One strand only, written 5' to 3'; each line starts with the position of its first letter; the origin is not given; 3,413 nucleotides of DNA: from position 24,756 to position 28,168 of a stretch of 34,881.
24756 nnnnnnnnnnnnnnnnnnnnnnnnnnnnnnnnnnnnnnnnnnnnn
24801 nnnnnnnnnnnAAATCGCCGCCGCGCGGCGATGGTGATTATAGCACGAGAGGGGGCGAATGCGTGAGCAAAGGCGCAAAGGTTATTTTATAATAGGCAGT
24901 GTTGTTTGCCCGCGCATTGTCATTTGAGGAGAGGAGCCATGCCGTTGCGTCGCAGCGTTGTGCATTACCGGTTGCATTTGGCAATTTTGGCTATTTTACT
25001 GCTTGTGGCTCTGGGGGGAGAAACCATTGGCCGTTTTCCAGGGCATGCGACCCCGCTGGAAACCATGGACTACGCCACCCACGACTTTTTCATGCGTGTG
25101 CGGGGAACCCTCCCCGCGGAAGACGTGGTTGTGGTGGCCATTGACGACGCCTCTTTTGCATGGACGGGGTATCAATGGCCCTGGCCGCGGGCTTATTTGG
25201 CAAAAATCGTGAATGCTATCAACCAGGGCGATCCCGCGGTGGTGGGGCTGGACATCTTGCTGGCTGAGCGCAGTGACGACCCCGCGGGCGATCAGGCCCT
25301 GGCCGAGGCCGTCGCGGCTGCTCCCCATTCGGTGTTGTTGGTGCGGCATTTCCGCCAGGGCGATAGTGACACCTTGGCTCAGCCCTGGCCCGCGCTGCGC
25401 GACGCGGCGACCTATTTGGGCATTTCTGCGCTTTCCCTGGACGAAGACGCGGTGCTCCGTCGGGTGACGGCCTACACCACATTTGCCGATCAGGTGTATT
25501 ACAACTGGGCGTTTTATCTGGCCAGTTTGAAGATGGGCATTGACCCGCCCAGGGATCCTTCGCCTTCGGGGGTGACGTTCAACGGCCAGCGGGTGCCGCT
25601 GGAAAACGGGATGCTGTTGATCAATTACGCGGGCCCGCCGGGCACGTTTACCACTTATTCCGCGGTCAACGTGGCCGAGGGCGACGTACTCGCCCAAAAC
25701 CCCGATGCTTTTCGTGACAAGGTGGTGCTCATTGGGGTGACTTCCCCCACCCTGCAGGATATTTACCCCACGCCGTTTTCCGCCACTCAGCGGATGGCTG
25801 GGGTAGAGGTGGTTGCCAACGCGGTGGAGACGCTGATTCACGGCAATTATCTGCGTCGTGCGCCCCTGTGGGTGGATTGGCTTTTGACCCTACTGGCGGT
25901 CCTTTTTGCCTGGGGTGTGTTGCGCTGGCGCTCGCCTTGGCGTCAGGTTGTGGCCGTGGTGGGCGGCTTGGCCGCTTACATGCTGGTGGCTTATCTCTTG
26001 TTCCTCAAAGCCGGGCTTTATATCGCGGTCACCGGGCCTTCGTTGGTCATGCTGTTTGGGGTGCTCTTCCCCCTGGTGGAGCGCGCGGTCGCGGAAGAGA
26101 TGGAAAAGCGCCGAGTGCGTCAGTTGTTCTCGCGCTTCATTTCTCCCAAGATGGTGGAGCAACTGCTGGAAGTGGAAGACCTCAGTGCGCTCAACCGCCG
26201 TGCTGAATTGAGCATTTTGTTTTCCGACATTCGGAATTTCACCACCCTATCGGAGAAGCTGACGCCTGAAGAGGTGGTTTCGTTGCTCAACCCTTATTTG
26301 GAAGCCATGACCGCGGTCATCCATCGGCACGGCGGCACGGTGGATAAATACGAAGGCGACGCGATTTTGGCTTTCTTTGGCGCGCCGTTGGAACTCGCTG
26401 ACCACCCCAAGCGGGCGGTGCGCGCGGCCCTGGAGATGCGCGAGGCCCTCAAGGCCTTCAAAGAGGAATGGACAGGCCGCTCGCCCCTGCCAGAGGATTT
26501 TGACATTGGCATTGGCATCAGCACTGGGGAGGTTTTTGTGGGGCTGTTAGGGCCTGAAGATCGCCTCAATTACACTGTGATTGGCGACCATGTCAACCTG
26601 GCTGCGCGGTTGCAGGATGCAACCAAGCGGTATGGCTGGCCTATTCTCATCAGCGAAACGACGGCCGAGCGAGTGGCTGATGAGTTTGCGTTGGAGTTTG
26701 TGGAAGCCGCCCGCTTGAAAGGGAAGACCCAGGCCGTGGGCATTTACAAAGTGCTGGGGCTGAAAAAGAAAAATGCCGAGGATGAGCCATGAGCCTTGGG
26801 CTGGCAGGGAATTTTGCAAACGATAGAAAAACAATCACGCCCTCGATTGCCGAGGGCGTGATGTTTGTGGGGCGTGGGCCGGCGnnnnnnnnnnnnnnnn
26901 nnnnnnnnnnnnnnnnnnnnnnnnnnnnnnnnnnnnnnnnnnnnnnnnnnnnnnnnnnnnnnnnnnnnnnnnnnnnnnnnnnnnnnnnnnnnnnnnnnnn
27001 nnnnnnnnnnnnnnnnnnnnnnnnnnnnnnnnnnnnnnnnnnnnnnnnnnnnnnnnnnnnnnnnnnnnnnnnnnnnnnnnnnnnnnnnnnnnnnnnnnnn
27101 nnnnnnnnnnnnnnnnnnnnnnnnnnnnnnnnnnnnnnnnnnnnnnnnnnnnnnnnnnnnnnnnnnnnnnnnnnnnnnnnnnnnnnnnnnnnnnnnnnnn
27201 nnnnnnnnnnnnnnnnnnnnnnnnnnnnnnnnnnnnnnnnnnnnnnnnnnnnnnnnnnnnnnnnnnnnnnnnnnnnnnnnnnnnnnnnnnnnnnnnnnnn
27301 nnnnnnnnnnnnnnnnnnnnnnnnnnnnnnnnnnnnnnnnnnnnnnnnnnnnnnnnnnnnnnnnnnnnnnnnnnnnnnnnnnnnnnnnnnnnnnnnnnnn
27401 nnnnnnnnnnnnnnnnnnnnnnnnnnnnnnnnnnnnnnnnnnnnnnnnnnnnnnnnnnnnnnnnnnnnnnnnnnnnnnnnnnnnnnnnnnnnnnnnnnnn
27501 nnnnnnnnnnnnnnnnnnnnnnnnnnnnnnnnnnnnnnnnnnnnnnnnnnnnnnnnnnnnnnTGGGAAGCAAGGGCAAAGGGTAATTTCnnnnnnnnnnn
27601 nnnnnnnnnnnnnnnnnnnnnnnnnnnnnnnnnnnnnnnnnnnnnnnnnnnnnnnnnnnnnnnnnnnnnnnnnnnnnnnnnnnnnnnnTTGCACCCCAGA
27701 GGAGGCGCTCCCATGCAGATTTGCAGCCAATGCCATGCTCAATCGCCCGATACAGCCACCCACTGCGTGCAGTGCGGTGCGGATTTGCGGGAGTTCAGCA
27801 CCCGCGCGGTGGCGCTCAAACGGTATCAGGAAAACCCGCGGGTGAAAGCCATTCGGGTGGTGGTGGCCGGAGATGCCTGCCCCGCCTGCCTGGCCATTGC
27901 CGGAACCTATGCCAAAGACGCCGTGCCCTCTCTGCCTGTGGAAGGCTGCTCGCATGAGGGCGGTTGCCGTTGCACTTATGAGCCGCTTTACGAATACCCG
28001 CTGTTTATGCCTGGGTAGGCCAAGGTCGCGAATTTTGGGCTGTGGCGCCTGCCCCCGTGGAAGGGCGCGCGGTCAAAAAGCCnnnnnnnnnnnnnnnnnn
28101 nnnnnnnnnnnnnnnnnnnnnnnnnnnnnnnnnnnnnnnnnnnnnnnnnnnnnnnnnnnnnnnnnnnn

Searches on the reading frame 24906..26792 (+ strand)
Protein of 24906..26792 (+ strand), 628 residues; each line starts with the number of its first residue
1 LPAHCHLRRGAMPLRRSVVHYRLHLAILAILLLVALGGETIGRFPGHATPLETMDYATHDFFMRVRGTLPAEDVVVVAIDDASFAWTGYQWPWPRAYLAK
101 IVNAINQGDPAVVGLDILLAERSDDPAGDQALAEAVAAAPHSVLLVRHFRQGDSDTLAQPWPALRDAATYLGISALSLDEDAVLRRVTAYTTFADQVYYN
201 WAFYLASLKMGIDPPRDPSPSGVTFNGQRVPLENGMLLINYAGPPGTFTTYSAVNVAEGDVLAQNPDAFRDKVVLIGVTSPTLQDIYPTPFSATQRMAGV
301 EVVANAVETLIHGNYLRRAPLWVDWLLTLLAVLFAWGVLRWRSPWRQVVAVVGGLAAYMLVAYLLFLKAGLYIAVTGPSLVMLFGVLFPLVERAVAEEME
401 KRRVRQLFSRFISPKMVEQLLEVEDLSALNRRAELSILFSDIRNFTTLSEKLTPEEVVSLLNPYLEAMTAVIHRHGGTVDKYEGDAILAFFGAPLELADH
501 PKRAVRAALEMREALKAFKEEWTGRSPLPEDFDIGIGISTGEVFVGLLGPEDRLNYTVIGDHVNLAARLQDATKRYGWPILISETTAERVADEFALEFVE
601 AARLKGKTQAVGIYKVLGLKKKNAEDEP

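Call 21: search_protein_families(library=pfam, proteins=[window:24906-26792:+], max_evalue=0.00001)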
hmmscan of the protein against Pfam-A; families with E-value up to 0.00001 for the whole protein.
window:24906-26792:+ (628 aa): 2 families
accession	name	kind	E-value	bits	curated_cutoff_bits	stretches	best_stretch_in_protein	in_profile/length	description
PF05226.16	CHASE2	-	5.2e-55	187.2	26.3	1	42-337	9-252/257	CHASE2 domain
PF00211.25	Guanylate_cyc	-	1.6e-24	86.9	21.9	1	432-610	6-176/183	Adenylate and Guanylate cyclase catalytic domain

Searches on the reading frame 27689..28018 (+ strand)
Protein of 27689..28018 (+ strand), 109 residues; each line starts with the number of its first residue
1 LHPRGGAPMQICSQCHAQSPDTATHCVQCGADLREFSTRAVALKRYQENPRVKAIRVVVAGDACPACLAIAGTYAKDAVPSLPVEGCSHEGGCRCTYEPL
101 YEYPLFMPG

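Call 21: search_protein_families(library=pfam, proteins=[window:27689-28018:+], max_evalue=0.00001)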
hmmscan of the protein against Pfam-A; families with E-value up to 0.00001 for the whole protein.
window:27689-28018:+ (109 aa): 1 family
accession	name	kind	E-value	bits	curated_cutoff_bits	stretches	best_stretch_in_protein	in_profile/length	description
PF12773.13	DZR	-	3.2e-06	27.7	27.3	1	12-70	1-33/45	Double zinc ribbon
